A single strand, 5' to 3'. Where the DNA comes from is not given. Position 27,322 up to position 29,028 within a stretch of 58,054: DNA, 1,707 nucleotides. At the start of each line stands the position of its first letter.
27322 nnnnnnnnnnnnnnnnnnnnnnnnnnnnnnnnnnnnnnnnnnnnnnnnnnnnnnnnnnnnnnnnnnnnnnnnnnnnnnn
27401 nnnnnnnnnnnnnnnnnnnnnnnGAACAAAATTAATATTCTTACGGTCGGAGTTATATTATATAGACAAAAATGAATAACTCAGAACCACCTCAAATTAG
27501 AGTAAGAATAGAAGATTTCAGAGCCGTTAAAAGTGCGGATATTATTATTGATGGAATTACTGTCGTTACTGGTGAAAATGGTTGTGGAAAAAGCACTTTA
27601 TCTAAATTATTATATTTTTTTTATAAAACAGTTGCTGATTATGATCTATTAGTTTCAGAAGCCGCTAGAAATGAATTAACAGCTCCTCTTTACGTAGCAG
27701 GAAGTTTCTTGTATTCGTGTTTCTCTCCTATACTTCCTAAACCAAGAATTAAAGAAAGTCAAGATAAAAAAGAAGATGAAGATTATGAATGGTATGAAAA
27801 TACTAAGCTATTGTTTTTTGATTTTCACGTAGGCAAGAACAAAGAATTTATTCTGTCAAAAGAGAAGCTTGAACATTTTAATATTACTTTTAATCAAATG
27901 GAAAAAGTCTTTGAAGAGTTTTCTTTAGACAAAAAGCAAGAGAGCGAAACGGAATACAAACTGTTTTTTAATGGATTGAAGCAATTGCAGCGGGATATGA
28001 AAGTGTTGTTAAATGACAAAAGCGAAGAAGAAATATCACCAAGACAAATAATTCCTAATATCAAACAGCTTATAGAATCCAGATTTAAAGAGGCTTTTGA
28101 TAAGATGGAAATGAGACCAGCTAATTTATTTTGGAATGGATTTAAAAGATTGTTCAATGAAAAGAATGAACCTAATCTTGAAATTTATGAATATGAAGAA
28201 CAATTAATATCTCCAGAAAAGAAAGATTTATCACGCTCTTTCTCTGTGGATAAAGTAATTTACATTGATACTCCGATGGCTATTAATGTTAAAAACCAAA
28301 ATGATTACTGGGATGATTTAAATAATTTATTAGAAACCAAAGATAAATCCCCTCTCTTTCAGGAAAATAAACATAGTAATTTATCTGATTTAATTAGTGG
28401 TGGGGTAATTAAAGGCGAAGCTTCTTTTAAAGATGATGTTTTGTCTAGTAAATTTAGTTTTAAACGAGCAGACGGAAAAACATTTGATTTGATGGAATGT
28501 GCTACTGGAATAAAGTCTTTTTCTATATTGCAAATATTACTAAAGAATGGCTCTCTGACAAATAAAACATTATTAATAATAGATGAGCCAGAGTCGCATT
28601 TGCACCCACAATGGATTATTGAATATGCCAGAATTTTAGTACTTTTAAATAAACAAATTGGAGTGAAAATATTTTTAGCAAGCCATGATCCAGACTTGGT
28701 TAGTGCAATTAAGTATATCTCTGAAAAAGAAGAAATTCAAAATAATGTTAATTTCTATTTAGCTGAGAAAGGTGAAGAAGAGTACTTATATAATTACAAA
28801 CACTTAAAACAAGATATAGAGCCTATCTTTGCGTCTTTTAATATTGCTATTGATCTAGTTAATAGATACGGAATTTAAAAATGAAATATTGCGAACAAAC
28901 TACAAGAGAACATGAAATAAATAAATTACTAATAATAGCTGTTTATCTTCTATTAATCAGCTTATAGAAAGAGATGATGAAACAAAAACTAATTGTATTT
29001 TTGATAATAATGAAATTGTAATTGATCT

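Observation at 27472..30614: ATPase-centred accessory islet: ABC/AAA_15-type ATPase, abutting unknown partner gene and two-domain ORFan (candidate uncharacterised, possibly decaying, defence-type module)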

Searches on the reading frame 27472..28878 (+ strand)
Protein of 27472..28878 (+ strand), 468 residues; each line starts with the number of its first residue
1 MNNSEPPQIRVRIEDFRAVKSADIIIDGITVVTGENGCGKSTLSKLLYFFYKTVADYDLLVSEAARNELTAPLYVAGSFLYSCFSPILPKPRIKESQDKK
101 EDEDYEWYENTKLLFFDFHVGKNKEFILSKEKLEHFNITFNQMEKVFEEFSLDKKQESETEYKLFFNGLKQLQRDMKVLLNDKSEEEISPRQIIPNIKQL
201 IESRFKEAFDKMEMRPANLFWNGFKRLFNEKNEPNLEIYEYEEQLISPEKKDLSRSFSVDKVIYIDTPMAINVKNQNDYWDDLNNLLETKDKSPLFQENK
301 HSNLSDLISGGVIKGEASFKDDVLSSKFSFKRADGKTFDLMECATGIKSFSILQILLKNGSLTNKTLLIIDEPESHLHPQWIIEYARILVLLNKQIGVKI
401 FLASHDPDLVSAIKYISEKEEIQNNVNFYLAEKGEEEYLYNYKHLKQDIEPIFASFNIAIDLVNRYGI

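Call 7: search_protein_families(library=pfam, proteins=[window:27472-28878:+], max_evalue=1)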
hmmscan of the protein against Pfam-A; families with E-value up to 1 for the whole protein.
window:27472-28878:+ (468 aa): 8 families
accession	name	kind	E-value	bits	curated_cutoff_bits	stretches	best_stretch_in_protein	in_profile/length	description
PF13304.12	AAA_21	-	6.6e-16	59.7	27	1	29-410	1-303/304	AAA domain, putative AbiEii toxin, Type IV TA system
PF13175.12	AAA_15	-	7.2e-15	55.9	32.1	1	10-410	5-374/374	AAA ATPase domain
PF02463.25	SMC_N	-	1.5e-06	28.3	40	2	10-49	4-46/220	RecF/RecN/SMC N terminal domain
PF00005.33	ABC_tran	-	3.2e-05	25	25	1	29-58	13-42/137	ABC transporter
PF13401.12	AAA_22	-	6.5e-05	23.7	27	1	28-48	6-26/130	AAA domain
PF11398.14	DUF2813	-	0.00015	21.7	21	1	10-50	5-45/372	Protein of unknown function (DUF2813)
PF13476.12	AAA_23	-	0.00017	22.7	27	1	10-43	1-35/201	AAA domain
PF13555.12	AAA_29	-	0.0027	17.9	27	1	16-43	12-38/61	P-loop containing region of AAA domain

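Call 8: search_protein_families(library=padloc, proteins=[window:27472-28878:+], max_evalue=1)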
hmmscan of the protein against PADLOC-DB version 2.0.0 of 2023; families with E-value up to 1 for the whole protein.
window:27472-28878:+ (468 aa): 112 families (the best 25 are shown)
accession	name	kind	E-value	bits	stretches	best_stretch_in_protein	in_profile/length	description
PDLC04214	HEC-02A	-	1.2e-29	101.7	2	288-435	170-305/338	-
PDLC04213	HEC-02A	-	3.5e-25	87.3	2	276-436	150-299/337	-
PDLC03878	NsnB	-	4.7e-21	73.9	1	11-436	5-308/345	-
PDLC02980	AriA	-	1.2e-17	62.8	1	29-410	1-303/304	-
PDLC04146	HEC-02B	-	3.3e-17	60.5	2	327-437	201-310/344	-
PDLC04033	PD-T4-4_A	-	7e-17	59.7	2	246-411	216-371/460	-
PDLC02979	AriA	-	6.7e-15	53.7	1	11-410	6-373/373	-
PDLC04032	PD-T4-4_A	-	6.3e-14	49.8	1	11-413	3-394/474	-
PDLC00303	PtuA1|PtuA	-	8e-14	49.5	2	297-454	169-317/386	AAA ATPase domain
PDLC02335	AbiLi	-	2.1e-12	44.7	1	30-444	79-264/326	AbiLi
PDLC00091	GajA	-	6e-12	43.2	2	360-414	292-346/627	AAA ATPase domain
PDLC00296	PtuA1|PtuA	-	7.4e-12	42.7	2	338-415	308-385/507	AAA ATPase domain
PDLC00070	GajA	-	7.8e-12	42.6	2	354-412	289-339/596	AAA ATPase domain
PDLC02358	Old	-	9.2e-12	42.5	2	359-412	279-331/578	Old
PDLC04135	mad3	-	1.1e-11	42.9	1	10-412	4-329/374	mads_3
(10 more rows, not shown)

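Call 9: find_homologous_proteins(query=window:27472-28878:+, max_evalue=0.00001)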
Query window:27472-28878:+ (468 aa): 2356 proteins with E <= 0.00001 among 8000 candidates; the best 120 are listed.
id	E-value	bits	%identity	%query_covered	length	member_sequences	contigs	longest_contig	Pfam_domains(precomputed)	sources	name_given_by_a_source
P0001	7.9e-185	633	100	62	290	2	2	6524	PF13175.13,PF13304.13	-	-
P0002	2.3e-158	546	59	99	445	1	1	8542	PF00005.34,PF13175.13,PF02463.26,PF13304.13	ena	-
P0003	1.6e-156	540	58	100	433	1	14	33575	PF11398.15,PF13175.13,PF13304.13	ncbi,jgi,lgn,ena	ncbi:MAG: AAA family ATPase [Candidatus Melainabacteria bacterium]|jgi:predicted ATP-dependent endon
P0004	5.5e-154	531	58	98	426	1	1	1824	PF11398.15,PF13175.13,PF13304.13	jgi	jgi:predicted ATP-dependent endonuclease of OLD family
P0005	1.4e-129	451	68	65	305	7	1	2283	PF13175.13,PF13304.13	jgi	jgi:predicted ATP-dependent endonuclease of OLD family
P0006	9.0e-117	409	49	98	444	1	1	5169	PF11398.15,PF13175.13,PF02463.26,PF13304.13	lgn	-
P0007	2.5e-114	401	49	99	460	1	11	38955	PF13175.13,PF02463.26,PF13304.13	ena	-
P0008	4.7e-114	400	46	99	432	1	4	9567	PF11398.15,PF00005.34,PF13175.13,PF02463.26,PF13304.13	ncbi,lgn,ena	-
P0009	1.9e-113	398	45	98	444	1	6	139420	PF13175.13,PF02463.26,PF13304.13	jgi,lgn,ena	-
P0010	2.4e-113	397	46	99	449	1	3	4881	PF00005.34,PF13175.13,PF02463.26,PF13304.13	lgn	-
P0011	2.6e-113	397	47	99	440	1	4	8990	PF00005.34,PF13175.13,PF02463.26,PF13304.13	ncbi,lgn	-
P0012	4.1e-113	397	45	98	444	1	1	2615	PF13175.13,PF02463.26,PF13304.13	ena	-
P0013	6.0e-113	396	45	98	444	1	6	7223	PF13175.13,PF02463.26,PF13304.13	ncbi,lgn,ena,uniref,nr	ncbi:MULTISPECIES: AAA family ATPase [Empedobacter]|uniref:AAA family ATPase n=1 Tax=Empedobacter Ta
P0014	6.3e-113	396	45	98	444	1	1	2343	PF00005.34,PF13175.13,PF02463.26,PF13304.13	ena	-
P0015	7.0e-113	396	45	98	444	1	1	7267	PF13175.13,PF02463.26,PF13304.13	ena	-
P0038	1.6e-109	385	47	99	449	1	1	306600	PF13175.13,PF02463.26,PF13304.13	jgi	-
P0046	6.4e-109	383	44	99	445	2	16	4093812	PF00005.34,PF13175.13,PF02463.26,PF13304.13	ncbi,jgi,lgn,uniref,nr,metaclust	ncbi:ATP-binding protein [Elizabethkingia anophelis]|uniref:ATP-binding protein n=1 Tax=Elizabethkin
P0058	6.7e-108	379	43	99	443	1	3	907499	PF00005.34,PF13175.13,PF02463.26,PF13304.13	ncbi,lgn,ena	-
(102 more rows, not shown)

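Call 10: find_encoding_contigs(protein=P0003, flank=6000, max_places=4)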
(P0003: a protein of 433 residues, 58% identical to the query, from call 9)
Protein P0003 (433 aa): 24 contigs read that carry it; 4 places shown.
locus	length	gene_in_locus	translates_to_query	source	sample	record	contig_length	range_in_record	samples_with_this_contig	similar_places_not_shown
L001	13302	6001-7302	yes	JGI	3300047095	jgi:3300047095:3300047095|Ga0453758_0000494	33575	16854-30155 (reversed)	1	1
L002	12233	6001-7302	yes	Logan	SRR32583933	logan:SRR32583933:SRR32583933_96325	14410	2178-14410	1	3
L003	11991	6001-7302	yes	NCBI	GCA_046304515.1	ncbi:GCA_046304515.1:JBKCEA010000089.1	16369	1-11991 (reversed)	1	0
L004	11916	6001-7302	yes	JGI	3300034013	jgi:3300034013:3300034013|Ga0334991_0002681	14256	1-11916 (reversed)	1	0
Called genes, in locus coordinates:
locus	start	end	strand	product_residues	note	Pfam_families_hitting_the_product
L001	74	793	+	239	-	PF01029:NusB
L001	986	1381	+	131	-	-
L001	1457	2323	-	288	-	PF01148:CTP_transf_1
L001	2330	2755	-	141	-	-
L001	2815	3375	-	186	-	PF01765:RRF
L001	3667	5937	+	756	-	PF00330:Aconitase, PF00694:Aconitase_C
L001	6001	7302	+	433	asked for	PF11398:DUF2813 (faint), PF13175:AAA_15, PF13304:AAA_21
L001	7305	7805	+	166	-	-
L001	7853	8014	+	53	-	-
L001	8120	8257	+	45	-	PF10049:DUF2283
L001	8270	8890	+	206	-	-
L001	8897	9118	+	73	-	-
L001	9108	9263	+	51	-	-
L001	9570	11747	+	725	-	PF00270:DEAD, PF04851:ResIII, PF20720:nSTAND3 (faint), PF22527:DEXQc_Suv3 (weak), PF00271:Helicase_C (weak), PF08148:DSHCT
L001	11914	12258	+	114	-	-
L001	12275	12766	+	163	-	-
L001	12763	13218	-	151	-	PF02367:TsaE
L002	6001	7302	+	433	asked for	PF11398:DUF2813 (faint), PF13175:AAA_15, PF13304:AAA_21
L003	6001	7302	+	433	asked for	PF11398:DUF2813 (faint), PF13175:AAA_15, PF13304:AAA_21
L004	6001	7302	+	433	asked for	PF11398:DUF2813 (faint), PF13175:AAA_15, PF13304:AAA_21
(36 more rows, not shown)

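Call 11: find_encoding_contigs(protein=P0002, flank=6000, max_places=3)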
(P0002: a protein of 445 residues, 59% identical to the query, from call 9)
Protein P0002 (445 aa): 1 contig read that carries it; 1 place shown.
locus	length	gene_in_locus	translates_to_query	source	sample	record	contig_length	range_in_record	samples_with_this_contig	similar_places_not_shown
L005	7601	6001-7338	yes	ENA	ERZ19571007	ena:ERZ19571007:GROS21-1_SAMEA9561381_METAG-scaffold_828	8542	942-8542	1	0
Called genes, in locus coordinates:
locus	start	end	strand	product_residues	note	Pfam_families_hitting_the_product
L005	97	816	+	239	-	PF01029:NusB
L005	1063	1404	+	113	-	-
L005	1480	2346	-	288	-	PF01148:CTP_transf_1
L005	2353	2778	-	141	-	-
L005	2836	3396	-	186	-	PF01765:RRF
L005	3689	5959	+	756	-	PF00330:Aconitase, PF00694:Aconitase_C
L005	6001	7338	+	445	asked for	PF02463:SMC_N (faint), PF13175:AAA_15, PF00005:ABC_tran (faint), PF13304:AAA_21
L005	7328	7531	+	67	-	-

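Call 13: find_encoding_contigs(protein=P0046, flank=6000, max_places=3)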
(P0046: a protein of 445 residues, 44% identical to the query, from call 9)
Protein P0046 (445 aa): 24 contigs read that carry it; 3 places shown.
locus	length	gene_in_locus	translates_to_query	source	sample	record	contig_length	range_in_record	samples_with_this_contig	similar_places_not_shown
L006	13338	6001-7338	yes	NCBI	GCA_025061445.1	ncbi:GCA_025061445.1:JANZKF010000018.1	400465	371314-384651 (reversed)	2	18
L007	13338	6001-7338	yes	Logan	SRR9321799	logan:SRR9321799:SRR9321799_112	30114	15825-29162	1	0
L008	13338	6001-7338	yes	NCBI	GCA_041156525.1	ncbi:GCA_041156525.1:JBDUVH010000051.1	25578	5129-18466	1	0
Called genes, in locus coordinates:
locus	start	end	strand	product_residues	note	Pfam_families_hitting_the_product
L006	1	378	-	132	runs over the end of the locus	PF00293:NUDIX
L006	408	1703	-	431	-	-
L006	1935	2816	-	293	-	PF09697:Porph_ging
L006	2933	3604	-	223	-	-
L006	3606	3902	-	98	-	-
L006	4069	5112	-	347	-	PF07719:TPR_2 (faint), PF00515:TPR_1 (faint), PF13174:TPR_6 (faint), PF13181:TPR_8 (faint), PF13414:TPR_11 (weak), PF13424:TPR_12 (faint), PF13428:TPR_14 (faint), PF13431:TPR_17 (faint), +2 more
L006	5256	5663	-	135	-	-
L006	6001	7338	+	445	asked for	PF02463:SMC_N (faint), PF13175:AAA_15, PF00005:ABC_tran (faint), PF13304:AAA_21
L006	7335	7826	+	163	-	-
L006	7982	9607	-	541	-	PF00118:Cpn60_TCP1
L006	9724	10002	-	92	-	PF00166:Cpn10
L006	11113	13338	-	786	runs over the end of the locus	PF01433:Peptidase_M1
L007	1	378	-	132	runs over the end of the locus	PF00293:NUDIX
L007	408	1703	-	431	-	-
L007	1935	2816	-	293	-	PF09697:Porph_ging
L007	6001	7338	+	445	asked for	PF02463:SMC_N (faint), PF13175:AAA_15, PF00005:ABC_tran (faint), PF13304:AAA_21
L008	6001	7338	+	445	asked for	PF02463:SMC_N (faint), PF13175:AAA_15, PF00005:ABC_tran (faint), PF13304:AAA_21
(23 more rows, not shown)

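Call 14: find_encoding_contigs(protein=P0007, flank=6000, max_places=3)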
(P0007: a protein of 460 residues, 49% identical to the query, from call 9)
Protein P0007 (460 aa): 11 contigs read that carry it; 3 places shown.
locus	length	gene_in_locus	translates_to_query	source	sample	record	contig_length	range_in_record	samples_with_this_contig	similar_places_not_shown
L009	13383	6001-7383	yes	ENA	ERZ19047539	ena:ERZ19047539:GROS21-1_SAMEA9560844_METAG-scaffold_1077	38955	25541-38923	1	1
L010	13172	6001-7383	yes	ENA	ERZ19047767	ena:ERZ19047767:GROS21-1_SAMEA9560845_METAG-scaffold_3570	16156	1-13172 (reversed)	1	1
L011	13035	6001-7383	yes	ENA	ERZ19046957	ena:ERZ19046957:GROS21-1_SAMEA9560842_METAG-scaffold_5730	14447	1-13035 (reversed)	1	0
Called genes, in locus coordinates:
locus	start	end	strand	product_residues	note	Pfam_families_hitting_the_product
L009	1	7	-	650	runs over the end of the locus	PF01807:Zn_ribbon_DnaG, PF08275:DNAG_N, PF01751:Toprim, PF13155:Toprim_2, PF13362:Toprim_3 (weak), PF13662:Toprim_4, PF28534:DUF8430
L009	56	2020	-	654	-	PF13231:PMT_2, PF13431:TPR_17 (faint), PF13432:TPR_16 (faint), PF07719:TPR_2 (faint), PF13414:TPR_11 (faint), PF21033:RMD1-3 (faint), PF14559:TPR_19 (faint), PF00515:TPR_1 (faint), +3 more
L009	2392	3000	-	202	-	PF07638:Sigma70_ECF (faint), PF04542:Sigma70_r2, PF08281:Sigma70_r4_2, PF04545:Sigma70_r4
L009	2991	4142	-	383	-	PF13506:Glyco_transf_21, PF00535:Glycos_transf_2, PF13641:Glyco_tranf_2_3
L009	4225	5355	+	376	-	PF01702:TGT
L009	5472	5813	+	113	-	PF01035:DNA_binding_1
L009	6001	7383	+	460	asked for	PF02463:SMC_N (weak), PF13175:AAA_15, PF13304:AAA_21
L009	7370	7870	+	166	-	-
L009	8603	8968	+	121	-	-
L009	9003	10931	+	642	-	-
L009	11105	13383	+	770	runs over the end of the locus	?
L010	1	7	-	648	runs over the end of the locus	PF01807:Zn_ribbon_DnaG, PF08275:DNAG_N, PF01751:Toprim, PF13155:Toprim_2, PF13362:Toprim_3 (weak), PF13662:Toprim_4, PF10410:DnaB_bind (faint), PF28534:DUF8430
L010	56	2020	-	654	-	PF13231:PMT_2, PF13431:TPR_17 (faint), PF13432:TPR_16 (faint), PF07719:TPR_2 (faint), PF13414:TPR_11 (faint), PF21033:RMD1-3 (faint), PF14559:TPR_19 (faint), PF00515:TPR_1 (faint), +3 more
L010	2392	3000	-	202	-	PF07638:Sigma70_ECF (faint), PF04542:Sigma70_r2, PF08281:Sigma70_r4_2, PF04545:Sigma70_r4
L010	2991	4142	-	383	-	PF13506:Glyco_transf_21, PF00535:Glycos_transf_2, PF13641:Glyco_tranf_2_3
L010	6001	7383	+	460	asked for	PF02463:SMC_N (weak), PF13175:AAA_15, PF13304:AAA_21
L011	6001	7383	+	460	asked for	PF02463:SMC_N (weak), PF13175:AAA_15, PF13304:AAA_21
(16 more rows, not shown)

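Call 15: find_homologous_proteins(query=L001:7305-7802:+, max_evalue=0.001)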
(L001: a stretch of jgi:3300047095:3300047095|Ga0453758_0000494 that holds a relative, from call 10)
Query L001:7305-7802:+ (166 aa): 12 proteins with E <= 0.001 among 28 candidates.
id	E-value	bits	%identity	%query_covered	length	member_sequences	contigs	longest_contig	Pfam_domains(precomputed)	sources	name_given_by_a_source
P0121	2.7e-101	354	98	100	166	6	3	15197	-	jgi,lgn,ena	jgi:hypothetical protein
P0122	2.4e-33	133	46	99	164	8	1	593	-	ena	-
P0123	3.2e-33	133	46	99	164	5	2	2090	-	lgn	-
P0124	2.8e-29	120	43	99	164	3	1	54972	-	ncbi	ncbi:MAG: hypothetical protein ABI576_08415 [Flavobacterium sp.]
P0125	4.8e-28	116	43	97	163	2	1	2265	-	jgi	jgi:hypothetical protein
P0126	6.8e-28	115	44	99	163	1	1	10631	-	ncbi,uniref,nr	ncbi:hypothetical protein G4D82_14085 [Flavobacterium sp. CYK-4]|uniref:hypothetical protein n=1 Tax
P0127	1.2e-27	114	41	99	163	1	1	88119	-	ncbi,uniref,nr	ncbi:hypothetical protein [Flavobacterium sp. H122]|uniref:hypothetical protein n=1 Tax=Flavobacteri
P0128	1.4e-26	111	42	97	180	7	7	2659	-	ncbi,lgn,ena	-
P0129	1.4e-25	108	40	87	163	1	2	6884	-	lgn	-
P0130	7.6e-25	105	55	59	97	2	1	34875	-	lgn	-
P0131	8.2e-24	102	55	58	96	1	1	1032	-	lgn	-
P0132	2.1e-18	84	49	56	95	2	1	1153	-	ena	-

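Call 26: search_protein_families(library=padloc, alignment_id=A2, max_evalue=10)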
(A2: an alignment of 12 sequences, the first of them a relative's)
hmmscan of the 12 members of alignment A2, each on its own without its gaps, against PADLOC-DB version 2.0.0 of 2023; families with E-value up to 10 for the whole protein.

A. member 1, P0121 (166 aa): 0 families

B. families by the number of members that match (of 12 scanned): 0 families

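Call 27: search_protein_families(library=ncbifam, proteins=[window:27472-28878:+, P0121, P0124, L006:7335-7823:+, L009:7370-7867:+], max_evalue=1)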
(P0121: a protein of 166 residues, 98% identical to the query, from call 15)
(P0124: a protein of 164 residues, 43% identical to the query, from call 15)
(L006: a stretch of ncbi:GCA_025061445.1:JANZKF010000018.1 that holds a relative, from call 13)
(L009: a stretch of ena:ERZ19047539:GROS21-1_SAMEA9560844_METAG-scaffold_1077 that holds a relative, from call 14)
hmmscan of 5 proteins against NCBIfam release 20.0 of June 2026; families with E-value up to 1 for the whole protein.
window:27472-28878:+ (468 aa): 69 families (the best 25 are shown)
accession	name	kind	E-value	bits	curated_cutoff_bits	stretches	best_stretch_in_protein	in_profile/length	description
NF038234.1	retron_eff_Eco8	equivalog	2.2e-07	29.9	250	2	10-69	5-64/679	retron Eco8 family effector endonuclease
NF010157.0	PRK13636.1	equivalog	1.6e-06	27.5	463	1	364-411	159-206/285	cobalt transporter ATP-binding subunit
NF041774.1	tung_ATPbind_TupC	equivalog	6.2e-06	25.4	400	2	22-54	21-53/319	tungstate ABC transporter ATP-binding protein TupC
NF047739.1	antiphage_MADS3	equivalog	6.6e-06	25.5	420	1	10-56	4-50/427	methylation-associated defense system AAA family ATPase MAD3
NF008449.1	PRK11300.1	equivalog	1.1e-05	24.8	362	1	362-413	169-220/255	high-affinity branched-chain amino acid ABC transporter ATP-binding protein LivG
NF041035.1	Rad50_Halo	equivalog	2e-05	23.2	1000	1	10-49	5-45/883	DNA double-strand break repair ATPase Rad50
NF002572.0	PRK02224.1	equivalog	2.2e-05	23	1087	1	10-46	5-42/888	DNA double-strand break repair ATPase Rad50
NF040873.1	AztA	equivalog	2.3e-05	24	220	1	26-47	17-38/191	zinc ABC transporter ATP-binding protein AztA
TIGR02673.1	FtsE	equivalog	2.7e-05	23.9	264.85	1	365-414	156-204/214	cell division ATP-binding protein FtsE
NF041760.1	PtuA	equivalog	3e-05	23.1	500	2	10-44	54-89/524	retron Ec78 anti-phage system effector ATPase PtuA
TIGR03740.1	galliderm_ABC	subfamily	3.7e-05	23.5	309.75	1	362-425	140-199/223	lantibiotic protection ABC transporter ATP-binding subunit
NF000355.4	ribo_prot_ABC_F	equivalog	9.3e-05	21.5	380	2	31-47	343-359/499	ribosomal protection-like ABC-F family protein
TIGR04520.1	ECF_ATPase_1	equivalog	0.00013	21.5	315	1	29-50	30-51/269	energy-coupling factor transporter ATPase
TIGR01166.1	cbiO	subfamily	0.00015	21.3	211.8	1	365-410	146-190/190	cobalt ABC transporter, ATP-binding protein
NF033858.1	ABC2_perm_RbbA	equivalog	0.00025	19.1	1050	2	9-47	272-312/909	ribosome-associated ATPase/putative transporter RbbA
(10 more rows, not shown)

P0121 (166 aa): 0 families

P0124 (164 aa): 0 families

L006:7335-7823:+ (163 aa): 2 families
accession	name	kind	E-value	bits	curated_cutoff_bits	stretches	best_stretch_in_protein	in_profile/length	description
NF009598.0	PRK13040.1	equivalog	0.0035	16.9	423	1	52-137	132-211/231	superantigen-like protein SSL6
TIGR02143.1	trmA_only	equivalog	0.022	13.7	334.65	1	42-102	144-204/352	tRNA (uridine(54)-C5)-methyltransferase TrmA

L009:7370-7867:+ (166 aa): 0 families

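Call 28: find_related_loci(query=A2, collection=genome_contigs, flank=8000)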
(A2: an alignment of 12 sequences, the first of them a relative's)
Query A2 (166 aa) in genome_contigs; peptide patterns used: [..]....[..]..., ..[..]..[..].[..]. (x = any residue, [..] = any of these).
15 stretches matched a pattern; 7 encode a relative of the query (tblastn E <= 1e-3); 7 distinct loci.
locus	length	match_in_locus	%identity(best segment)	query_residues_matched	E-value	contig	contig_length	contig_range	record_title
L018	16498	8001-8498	99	1-166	8e-110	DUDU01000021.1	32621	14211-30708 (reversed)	MAG TPA_asm: Candidatus Melainabacteria bacterium isolate LMEP_10873 2582581918, whole genome shotgun sequence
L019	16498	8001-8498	43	1-166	3e-40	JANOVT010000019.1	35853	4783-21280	MAG: Flavobacteriales bacterium isolate VAR_35_metabat_581 VAR_35_k141_2038635, whole genome shotgun sequence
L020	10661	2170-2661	43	1-165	2e-36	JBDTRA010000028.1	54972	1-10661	MAG: Flavobacterium sp. isolate cluster3_bin.235 NODE_1355_length_54972_cov_12.665932, whole genome shotgun sequence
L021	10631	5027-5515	44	1-165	9e-36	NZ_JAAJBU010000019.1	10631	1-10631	Flavobacterium lotistagni strain CYK-4 contig00019, whole genome shotgun sequence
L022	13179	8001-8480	43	1-161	2e-35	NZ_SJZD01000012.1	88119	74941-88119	Flavobacterium sp. H122 Scaffold12, whole genome shotgun sequence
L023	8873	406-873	33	1-165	4e-20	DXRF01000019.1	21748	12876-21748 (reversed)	MAG TPA_asm: Parabacteroides sp. isolate HRGM_Genome_1745 HRGM_Genome_1745_19, whole genome shotgun sequence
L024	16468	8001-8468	32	1-165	2e-18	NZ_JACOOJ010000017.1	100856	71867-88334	Parabacteroides hominis strain NSJ-79 N17_ctg017, whole genome shotgun sequence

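Call 31: find_encoding_contigs(protein=P0001, flank=8000, max_places=4)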
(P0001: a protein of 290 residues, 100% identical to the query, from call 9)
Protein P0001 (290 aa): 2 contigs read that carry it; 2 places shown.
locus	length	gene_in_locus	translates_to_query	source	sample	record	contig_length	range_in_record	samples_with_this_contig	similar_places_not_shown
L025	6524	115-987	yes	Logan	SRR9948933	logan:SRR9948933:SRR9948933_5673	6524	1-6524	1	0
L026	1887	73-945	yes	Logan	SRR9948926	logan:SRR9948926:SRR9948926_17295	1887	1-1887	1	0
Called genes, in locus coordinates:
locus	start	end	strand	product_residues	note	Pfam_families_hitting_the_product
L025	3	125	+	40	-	?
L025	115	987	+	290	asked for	PF13175:AAA_15 (weak), PF13304:AAA_21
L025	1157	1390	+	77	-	-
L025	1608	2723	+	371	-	-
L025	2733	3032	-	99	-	-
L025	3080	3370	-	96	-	-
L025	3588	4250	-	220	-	PF13640:2OG-FeII_Oxy_3, PF13661:2OG-FeII_Oxy_4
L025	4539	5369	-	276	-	PF02348:CTP_transf_3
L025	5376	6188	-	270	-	PF23441:SDR, PF00106:adh_short, PF13561:adh_short_C2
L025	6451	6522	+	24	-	?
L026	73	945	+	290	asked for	PF13175:AAA_15 (weak), PF13304:AAA_21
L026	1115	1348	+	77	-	-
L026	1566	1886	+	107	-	?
